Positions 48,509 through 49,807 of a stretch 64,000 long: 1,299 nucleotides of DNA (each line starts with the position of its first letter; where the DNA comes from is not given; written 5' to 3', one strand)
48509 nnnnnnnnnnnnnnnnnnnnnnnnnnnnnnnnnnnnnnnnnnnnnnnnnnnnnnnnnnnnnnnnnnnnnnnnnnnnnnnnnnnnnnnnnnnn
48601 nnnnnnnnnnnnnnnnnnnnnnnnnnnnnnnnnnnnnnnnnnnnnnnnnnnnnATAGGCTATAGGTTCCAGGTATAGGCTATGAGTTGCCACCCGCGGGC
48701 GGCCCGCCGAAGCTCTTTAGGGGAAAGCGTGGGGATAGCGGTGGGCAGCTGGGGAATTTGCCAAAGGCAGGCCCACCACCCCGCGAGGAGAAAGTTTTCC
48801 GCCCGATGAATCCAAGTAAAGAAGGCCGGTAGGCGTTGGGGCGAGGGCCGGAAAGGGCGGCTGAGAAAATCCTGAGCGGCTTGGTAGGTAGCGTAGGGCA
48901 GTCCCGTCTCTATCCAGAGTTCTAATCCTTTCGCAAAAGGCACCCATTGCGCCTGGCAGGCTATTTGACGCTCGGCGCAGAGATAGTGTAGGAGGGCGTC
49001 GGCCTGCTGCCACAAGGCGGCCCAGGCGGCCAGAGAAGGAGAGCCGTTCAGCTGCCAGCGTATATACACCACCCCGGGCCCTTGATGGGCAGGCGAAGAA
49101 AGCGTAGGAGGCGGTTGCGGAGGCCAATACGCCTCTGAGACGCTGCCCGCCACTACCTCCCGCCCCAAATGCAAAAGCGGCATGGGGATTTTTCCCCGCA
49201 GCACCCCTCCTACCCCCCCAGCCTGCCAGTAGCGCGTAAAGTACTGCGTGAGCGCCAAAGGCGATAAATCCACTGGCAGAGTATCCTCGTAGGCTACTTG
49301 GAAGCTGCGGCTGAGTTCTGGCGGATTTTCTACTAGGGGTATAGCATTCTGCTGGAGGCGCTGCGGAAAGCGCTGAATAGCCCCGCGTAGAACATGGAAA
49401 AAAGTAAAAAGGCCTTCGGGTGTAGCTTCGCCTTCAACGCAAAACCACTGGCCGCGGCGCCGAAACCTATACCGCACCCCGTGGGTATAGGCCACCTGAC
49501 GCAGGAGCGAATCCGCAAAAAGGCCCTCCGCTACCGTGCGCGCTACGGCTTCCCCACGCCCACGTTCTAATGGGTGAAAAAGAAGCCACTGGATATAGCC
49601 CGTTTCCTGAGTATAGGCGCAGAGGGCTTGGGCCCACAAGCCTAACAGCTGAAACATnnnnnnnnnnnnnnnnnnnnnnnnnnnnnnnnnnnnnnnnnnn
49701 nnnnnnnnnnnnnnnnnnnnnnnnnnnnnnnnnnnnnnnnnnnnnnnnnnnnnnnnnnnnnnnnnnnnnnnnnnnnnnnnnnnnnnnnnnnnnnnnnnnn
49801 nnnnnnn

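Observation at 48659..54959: Five-gene lepA / DUF / ppx-gppA / two Trp-rich unknown proteins operon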

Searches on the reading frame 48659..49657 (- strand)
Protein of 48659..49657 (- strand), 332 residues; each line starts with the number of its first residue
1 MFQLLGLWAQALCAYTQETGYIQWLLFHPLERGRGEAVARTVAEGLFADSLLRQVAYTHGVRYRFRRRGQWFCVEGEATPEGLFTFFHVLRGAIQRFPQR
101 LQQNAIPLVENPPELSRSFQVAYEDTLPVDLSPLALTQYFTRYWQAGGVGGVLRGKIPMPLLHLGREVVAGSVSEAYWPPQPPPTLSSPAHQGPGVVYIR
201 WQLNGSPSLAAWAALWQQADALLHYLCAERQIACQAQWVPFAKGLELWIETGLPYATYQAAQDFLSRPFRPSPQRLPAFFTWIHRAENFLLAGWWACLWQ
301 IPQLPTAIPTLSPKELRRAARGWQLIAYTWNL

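Call 4: search_protein_families(library=pfam, proteins=[window:48659-49657:-], max_evalue=1)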
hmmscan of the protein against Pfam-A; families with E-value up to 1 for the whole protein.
window:48659-49657:- (332 aa): 0 families

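Call 5: search_protein_families(library=ncbifam, proteins=[window:48659-49657:-], max_evalue=1)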
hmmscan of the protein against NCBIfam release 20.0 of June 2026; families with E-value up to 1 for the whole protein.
window:48659-49657:- (332 aa): 0 families

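Call 8: find_homologous_proteins(query=window:48659-49657:-)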
Query window:48659-49657:- (332 aa): 8 proteins with E <= 0.001 among 4918 candidates.
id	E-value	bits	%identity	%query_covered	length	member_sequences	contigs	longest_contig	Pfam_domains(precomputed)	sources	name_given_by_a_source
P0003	4.2e-203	692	89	100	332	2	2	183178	-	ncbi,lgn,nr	ncbi:MAG: hypothetical protein NZ958_01895 [Bacteroidia bacterium]|nr:hypothetical protein [Bacteroi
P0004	2.6e-101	358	52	97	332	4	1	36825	-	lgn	-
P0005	4.1e-101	357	52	95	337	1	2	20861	-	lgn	-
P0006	9.9e-101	356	50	95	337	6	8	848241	-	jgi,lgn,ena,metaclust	metaclust:\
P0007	7.9e-98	346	50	99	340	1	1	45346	-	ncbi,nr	ncbi:MAG: hypothetical protein N2170_02925 [Bacteroidia bacterium]|nr:hypothetical protein [Bacteroi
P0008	1.1e-95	339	49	97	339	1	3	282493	-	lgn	-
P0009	1.4e-86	309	44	100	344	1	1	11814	-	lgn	-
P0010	1.7e-80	289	44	100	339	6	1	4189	-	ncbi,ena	-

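Call 12: find_encoding_contigs(protein=P0006, flank=10000, max_places=3)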
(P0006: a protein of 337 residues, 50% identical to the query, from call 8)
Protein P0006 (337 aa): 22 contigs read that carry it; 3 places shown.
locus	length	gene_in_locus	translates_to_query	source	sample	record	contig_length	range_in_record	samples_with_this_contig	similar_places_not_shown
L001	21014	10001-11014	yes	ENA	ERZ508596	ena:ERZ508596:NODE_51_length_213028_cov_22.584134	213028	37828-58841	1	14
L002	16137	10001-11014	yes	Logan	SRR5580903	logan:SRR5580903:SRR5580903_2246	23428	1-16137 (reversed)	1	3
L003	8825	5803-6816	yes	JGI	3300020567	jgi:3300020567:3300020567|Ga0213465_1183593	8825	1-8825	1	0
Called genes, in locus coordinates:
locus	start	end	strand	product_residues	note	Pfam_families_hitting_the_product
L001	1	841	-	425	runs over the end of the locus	PF01773:Nucleos_tra2_N, PF07670:Gate, PF07662:Nucleos_tra2_C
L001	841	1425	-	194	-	PF02577:BFN_dom, PF02151:UVR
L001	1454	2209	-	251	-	PF18916:Lycopene_cyc (faint)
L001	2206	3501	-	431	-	PF00067:p450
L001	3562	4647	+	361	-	PF13506:Glyco_transf_21, PF13641:Glyco_tranf_2_3, PF00535:Glycos_transf_2, PF10111:Glyco_tranf_2_2 (weak), PF13632:Glyco_trans_2_3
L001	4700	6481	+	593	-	PF00009:GTP_EFTU, PF01926:MMR_HSR1 (weak), PF03144:GTP_EFTU_D2, PF22042:EF-G_D2 (weak), PF00679:EFG_C, PF06421:LepA_C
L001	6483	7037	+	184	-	-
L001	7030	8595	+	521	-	PF02541:Ppx-GppA, PF21447:Ppx-GppA_III, PF01966:HD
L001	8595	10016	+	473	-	-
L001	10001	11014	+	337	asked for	-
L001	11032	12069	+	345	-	-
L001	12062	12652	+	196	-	PF00440:TetR_N, PF17932:TetR_C_24, PF21351:TetR_C_41 (weak)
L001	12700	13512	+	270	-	PF12849:PBP_like_2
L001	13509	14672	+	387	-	PF00528:BPD_transp_1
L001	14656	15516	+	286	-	PF00528:BPD_transp_1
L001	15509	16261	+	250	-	PF00005:ABC_tran, PF13304:AAA_21 (faint), PF13401:AAA_22 (faint), PF02463:SMC_N (weak)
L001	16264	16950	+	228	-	PF01895:PhoU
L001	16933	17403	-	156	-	PF08889:WbqC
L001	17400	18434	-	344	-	PF00578:AhpC-TSA, PF08534:Redoxin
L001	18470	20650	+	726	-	PF05572:Peptidase_M43, PF00801:PKD, PF18911:PKD_4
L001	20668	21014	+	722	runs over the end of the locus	PF05572:Peptidase_M43, PF00801:PKD (weak)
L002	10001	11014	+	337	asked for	-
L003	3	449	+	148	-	?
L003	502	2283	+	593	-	PF00009:GTP_EFTU, PF01926:MMR_HSR1 (weak), PF03144:GTP_EFTU_D2, PF22042:EF-G_D2 (weak), PF00679:EFG_C, PF06421:LepA_C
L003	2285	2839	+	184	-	-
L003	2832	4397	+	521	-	PF02541:Ppx-GppA, PF21447:Ppx-GppA_III, PF01966:HD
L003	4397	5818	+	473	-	-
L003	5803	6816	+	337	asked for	-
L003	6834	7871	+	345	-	-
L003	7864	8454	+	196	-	PF00440:TetR_N, PF17932:TetR_C_24, PF21351:TetR_C_41 (weak)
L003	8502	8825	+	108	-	?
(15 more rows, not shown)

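Call 15: predict_structure(alignment_id=A2)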
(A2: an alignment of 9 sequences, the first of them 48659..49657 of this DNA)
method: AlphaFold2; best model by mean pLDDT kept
length: 332 residues; sequences in the alignment: 9
mean_pLDDT: 80.8   pTM: 0.79
mean pLDDT of the five models: 80.8, 73.4, 71.2, 70.2, 69.7
residues with pLDDT >= 90: 106; 70-90: 158; 50-70: 53; < 50: 15
segments of 3 or more residues with pLDDT < 50: 1-8, 114-116
pLDDT, mean of each block of 10 residues (from residue 1): 40 85 89 74 88 95 85 92 97 90 65 51 56 81 77 91 88 56 57 82 87 92 93 85 87 91 93 87 72 86 81 91 86 65
secondary structure, 60 per line:
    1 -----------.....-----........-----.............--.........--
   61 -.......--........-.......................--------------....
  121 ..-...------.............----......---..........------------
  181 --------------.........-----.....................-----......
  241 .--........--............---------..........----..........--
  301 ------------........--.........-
elements in order: E12-16 E22-29 H35-47 H50-58 E62-68 E71-78 H80-102 H117-122 H133-145 E150-155 H159-168 E195-203 H209-229 E235-241 E244-251 H254-265 H275-284 H289-298 H313-320 E323-331

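Call 17: fold_search(model_id=the predicted structure, library=pdb)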
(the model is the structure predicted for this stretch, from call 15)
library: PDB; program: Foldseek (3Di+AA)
matches with E <= 10: 1482; with E <= 0.001: 300
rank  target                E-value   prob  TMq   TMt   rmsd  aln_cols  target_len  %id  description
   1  3ami_A                3.0e-12  1.00  0.49  0.40   9.9       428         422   10  The crystal structure of the M16B metallopeptidase subunit from Sphingomonas sp. A1 (released 2011-02-02)
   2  9a7y_A                9.2e-12  1.00  0.49  0.40  10.8       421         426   10  Integrative model of YMFF-YMFH by crosslinking MS and deep learning (released 2024-09-18)
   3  8ugd_3A               9.7e-12  1.00  0.51  0.41   9.3       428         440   11  In-situ complex III, state I (released 2024-06-19)
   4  3amj_B                3.6e-11  1.00  0.52  0.44   8.9       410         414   15  The crystal structure of the heterodimer of M16B peptidase from Sphingomonas sp. A1 (released 2011-02-09)
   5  5hxk_A                3.8e-11  1.00  0.51  0.43  10.5       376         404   14  Structure of TTHA1265 (released 2017-02-01)
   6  3eoq_A                3.8e-11  1.00  0.48  0.41  10.7       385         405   13  The crystal structure of putative zinc protease beta-subunit from Thermus thermophilus HB8 (released 2009-03-17)
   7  9h5r_A                4.0e-11  1.00  0.53  0.46  10.4       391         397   12  X-ray structure of Trichomonas vaginalis inactive mutant hydrogenosomal processing peptidase heterodimer (HPPin) (released 2025-11-05)
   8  7v4y_A                4.2e-11  1.00  0.56  0.48   8.0       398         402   12  TTHA1264/TTHA1265 complex (released 2022-06-29)
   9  3eoq_B                4.2e-11  1.00  0.54  0.46   7.9       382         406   13  The crystal structure of putative zinc protease beta-subunit from Thermus thermophilus HB8 (released 2009-03-17)
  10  7v4y_B                4.8e-11  1.00  0.49  0.42  10.8       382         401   14  TTHA1264/TTHA1265 complex (released 2022-06-29)
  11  8q1b_B                5.7e-11  1.00  0.53  0.46   8.2       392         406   13  III2-IV1 respiratory supercomplex from S. pombe (released 2023-11-15)
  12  3d3y                  6.0e-11  1.00  0.49  0.41   8.8       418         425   11  Crystal structure of a conserved protein from Enterococcus faecalis V583 (released 2008-07-15)
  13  6ofs                  6.4e-11  1.00  0.51  0.23  10.7       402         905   12  The crystal structure of the periplasmic protease PqqL from Escherichia coli (released 2019-10-02)
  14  1q2l                  8.1e-11  1.00  0.54  0.24   7.8       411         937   13  Crystal Structure of pitrilysin (released 2005-05-17)
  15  5euf_A                8.1e-11  1.00  0.51  0.43  10.8       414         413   11  The crystal structure of a protease from Helicobacter pylori (released 2015-12-02)
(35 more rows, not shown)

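Call 32: search_solved_structures(query=A2, max_evalue=10, show_alignments=2)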
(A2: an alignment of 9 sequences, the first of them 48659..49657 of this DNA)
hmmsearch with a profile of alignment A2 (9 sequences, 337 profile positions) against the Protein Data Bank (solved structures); distinct sequences matched with E-value up to 10: 0.

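Call 33: search_protein_families(library=pfam, proteins=[L001:11032-12066:+], max_evalue=0.01)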
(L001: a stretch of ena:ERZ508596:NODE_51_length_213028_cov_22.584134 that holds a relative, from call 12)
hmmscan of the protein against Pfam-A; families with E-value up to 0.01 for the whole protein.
L001:11032-12066:+ (345 aa): 0 families

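Call 44: search_protein_families(library=pfam, alignment_id=A2, max_evalue=10)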
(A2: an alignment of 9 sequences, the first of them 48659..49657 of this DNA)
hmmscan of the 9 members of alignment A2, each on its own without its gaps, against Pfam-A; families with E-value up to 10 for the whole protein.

A. member 1, window:48659-49657:- (332 aa): 0 families

B. families by the number of members that match (of 9 scanned): 2 families
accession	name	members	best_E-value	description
PF25319.1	HofO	3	0.03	HofO EspM-like domain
PF22341.1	GSPE_N1E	1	0.16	GSPII protein E, N1E domain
